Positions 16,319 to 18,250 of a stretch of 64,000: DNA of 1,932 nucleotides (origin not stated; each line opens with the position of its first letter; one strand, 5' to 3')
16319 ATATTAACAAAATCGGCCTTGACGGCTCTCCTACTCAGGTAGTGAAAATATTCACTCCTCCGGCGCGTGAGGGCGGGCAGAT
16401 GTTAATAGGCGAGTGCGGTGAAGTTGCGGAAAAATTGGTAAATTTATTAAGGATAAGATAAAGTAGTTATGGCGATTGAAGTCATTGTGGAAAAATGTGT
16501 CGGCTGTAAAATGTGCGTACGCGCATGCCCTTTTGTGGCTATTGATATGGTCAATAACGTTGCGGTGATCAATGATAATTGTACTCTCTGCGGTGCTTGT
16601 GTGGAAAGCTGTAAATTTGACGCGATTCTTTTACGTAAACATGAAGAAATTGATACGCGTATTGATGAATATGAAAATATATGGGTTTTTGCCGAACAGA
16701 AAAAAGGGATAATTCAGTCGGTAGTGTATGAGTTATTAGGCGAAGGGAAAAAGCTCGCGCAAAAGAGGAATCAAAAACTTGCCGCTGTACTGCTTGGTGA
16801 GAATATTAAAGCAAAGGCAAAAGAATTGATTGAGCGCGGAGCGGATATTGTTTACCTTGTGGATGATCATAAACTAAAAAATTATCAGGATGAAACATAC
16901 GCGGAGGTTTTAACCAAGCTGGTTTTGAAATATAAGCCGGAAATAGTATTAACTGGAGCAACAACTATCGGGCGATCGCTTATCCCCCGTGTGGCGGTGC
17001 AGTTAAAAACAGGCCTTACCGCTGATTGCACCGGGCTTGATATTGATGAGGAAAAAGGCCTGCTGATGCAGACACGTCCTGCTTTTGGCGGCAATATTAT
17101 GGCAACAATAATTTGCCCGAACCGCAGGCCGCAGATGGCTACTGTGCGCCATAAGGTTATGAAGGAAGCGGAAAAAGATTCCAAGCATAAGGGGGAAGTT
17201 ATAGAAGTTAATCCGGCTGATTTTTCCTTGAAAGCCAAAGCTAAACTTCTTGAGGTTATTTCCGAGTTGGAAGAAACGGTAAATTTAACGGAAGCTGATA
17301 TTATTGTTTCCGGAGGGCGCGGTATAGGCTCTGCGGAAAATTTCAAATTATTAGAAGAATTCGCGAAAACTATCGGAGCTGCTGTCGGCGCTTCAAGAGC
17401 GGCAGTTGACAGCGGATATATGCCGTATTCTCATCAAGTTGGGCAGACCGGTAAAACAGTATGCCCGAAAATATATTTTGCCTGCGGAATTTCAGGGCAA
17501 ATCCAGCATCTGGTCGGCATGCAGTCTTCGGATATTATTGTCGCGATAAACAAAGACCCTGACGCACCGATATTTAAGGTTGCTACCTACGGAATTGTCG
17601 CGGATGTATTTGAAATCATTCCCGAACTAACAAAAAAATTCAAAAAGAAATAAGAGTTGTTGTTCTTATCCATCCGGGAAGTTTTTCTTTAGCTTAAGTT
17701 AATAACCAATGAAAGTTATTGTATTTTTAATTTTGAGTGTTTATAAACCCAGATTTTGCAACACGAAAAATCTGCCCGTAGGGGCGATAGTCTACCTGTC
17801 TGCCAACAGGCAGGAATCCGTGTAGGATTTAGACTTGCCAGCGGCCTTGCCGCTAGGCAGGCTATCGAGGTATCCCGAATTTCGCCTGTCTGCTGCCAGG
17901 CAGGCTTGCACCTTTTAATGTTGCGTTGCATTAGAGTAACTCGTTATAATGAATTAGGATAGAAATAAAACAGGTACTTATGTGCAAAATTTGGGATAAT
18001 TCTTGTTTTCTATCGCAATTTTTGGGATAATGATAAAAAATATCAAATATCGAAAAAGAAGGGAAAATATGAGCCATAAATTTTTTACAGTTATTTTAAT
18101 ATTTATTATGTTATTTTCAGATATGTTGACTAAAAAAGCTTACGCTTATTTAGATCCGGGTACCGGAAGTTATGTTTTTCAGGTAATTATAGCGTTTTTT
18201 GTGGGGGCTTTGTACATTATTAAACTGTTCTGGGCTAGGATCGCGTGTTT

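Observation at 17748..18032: Family A structured intergenic repeat, long copy downstream of etfA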

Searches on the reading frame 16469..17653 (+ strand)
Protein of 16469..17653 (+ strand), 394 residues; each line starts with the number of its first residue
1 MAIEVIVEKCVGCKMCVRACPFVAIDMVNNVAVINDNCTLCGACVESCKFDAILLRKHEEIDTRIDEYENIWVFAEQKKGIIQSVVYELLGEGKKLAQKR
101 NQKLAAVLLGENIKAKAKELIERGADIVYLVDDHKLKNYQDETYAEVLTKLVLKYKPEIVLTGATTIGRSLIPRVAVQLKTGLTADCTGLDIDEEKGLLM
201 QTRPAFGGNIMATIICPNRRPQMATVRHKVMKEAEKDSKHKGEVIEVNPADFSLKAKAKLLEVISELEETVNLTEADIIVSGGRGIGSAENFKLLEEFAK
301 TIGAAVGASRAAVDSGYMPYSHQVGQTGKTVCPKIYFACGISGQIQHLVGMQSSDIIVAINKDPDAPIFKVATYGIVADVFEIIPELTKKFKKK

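Call 15: search_protein_families(library=pfam, proteins=[window:16469-17653:+], max_evalue=0.001)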
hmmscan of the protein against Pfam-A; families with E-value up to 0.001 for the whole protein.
window:16469-17653:+ (394 aa): 14 families
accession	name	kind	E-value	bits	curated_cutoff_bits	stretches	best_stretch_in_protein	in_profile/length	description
PF01012.27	ETF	-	3e-52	177.5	26.7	1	71-251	1-180/181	Electron transfer flavoprotein domain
PF00766.25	ETF_alpha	-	1e-37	128.4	27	1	272-352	1-81/81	Electron transfer flavoprotein FAD-binding domain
PF00037.32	Fer4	-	1.5e-12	47.2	21.1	2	4-25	2-23/24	4Fe-4S binding domain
PF12797.12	Fer4_2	-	6.3e-09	35.7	24.5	1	3-22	3-22/22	4Fe-4S binding domain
PF13484.11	Fer4_16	-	1.2e-07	32.8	30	0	37-69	1-32/66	4Fe-4S double cluster binding domain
PF12837.12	Fer4_6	-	1.5e-07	31.5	25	1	3-25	2-24/24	4Fe-4S binding domain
PF13187.11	Fer4_9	-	1.9e-07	31.4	27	1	9-52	1-51/52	4Fe-4S dicluster domain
PF13237.11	Fer4_10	-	2.2e-07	31.1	25.5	1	6-48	5-52/53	4Fe-4S dicluster domain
PF12838.12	Fer4_7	-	7.7e-07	29.9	27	1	9-52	1-52/52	4Fe-4S dicluster domain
PF12800.12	Fer4_4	-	3.5e-06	27.3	24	0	8-22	2-16/17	4Fe-4S binding domain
PF14697.11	Fer4_21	-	7.1e-06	26.5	35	0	3-27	34-59/59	4Fe-4S dicluster domain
PF25160.1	LdpA_Fe-S-bd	-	2.6e-05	24.3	27.6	1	16-55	9-45/49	LdpA Fe-S cluster-binding domain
PF13183.11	Fer4_8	-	3.3e-05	24.8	27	0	36-50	3-17/68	4Fe-4S dicluster domain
PF13534.11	Fer4_17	-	0.00053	20.9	22.2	0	9-25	1-17/61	4Fe-4S dicluster domain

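Call 19: find_encoding_contigs(protein=window:16469-17653:+, flank=4000, max_places=10)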
Protein window:16469-17653:+ (394 aa): no gene with exactly this product is on record in the collection.

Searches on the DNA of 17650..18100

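Call 9: search_rna_families(source=window, start=17650, end=18100, threshold=evalue, max_evalue=10, show_alignments=3)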
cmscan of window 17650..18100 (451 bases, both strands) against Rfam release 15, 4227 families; matches with E-value up to 10: 5.
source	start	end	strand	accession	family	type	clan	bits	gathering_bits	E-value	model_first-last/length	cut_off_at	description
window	17686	17754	+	RF02705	B_rapa_snoR775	Gene; snRNA; snoRNA; HACA-box;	-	18.8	64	3.7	1-127/127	no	Brassica rapa small nucleolar RNA 775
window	18010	18092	+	RF02075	STnc230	Gene; sRNA;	-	18.6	50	3.6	1-83/83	no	Enterobacterial sRNA STnc230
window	17913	17989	+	RF01605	plasmodium_snoR30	Gene; snRNA; snoRNA; CD-box;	-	17.7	43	6.5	1-74/74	no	small nucleolar RNA snoR30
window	17653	17737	+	RF02189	ST7-OT4_3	Gene; lncRNA;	-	14.3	50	0.44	208-302/302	no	ST7 overlapping transcript 4 conserved region 3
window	17876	18035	-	RF01894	PCA3_2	Gene; lncRNA;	-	10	100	1.1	1-409/409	no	Prostate cancer antigen RNA 3 conserved region 2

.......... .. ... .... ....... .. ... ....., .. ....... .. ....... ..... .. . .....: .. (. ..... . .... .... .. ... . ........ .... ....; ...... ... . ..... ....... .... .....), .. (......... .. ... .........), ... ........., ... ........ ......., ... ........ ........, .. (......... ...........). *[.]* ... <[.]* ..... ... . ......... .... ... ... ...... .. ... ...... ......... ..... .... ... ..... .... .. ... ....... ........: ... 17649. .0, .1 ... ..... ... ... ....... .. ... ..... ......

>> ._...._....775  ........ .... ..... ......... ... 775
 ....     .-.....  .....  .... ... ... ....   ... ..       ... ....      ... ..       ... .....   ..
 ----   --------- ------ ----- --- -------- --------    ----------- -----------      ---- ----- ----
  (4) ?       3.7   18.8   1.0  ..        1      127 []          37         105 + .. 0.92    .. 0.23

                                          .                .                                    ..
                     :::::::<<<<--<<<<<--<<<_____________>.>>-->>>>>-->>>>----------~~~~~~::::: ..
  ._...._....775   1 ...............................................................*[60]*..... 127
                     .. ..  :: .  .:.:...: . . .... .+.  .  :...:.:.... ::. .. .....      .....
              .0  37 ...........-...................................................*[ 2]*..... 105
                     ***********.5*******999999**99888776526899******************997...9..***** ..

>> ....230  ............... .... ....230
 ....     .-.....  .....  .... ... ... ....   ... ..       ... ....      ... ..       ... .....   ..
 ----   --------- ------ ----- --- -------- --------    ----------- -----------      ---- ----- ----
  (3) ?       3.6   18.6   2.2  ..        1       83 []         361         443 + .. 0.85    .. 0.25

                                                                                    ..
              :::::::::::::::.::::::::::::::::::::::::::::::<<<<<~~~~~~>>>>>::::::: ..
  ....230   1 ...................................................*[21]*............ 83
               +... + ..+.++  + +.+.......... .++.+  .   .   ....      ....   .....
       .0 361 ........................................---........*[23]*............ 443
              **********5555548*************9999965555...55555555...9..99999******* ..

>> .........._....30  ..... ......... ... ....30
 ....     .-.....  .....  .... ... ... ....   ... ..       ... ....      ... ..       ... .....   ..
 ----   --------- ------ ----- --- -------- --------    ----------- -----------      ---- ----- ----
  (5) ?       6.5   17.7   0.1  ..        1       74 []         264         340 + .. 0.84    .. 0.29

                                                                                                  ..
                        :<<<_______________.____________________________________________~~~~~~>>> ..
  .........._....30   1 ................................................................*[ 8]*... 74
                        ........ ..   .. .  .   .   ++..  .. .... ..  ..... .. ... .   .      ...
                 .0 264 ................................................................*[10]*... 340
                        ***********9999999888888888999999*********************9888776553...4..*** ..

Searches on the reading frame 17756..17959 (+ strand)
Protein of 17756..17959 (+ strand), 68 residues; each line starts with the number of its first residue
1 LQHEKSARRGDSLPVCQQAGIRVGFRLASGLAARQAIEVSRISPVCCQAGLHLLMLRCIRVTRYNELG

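Call 34: find_homologous_proteins(query=window:17756-17959:+, max_evalue=10)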
Query seq(68 aa): no candidate shares three 5-residue words with the query. No homologue found.
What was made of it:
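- Checked: The plus-strand ORF found no candidate among 5.8 billion proteins (call 34).
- Tried and rejected: Searching the protein database with the spurious 68-aa ORF of copy A, in the hope of finding other copies called as genes, returned no candidate (call 34).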
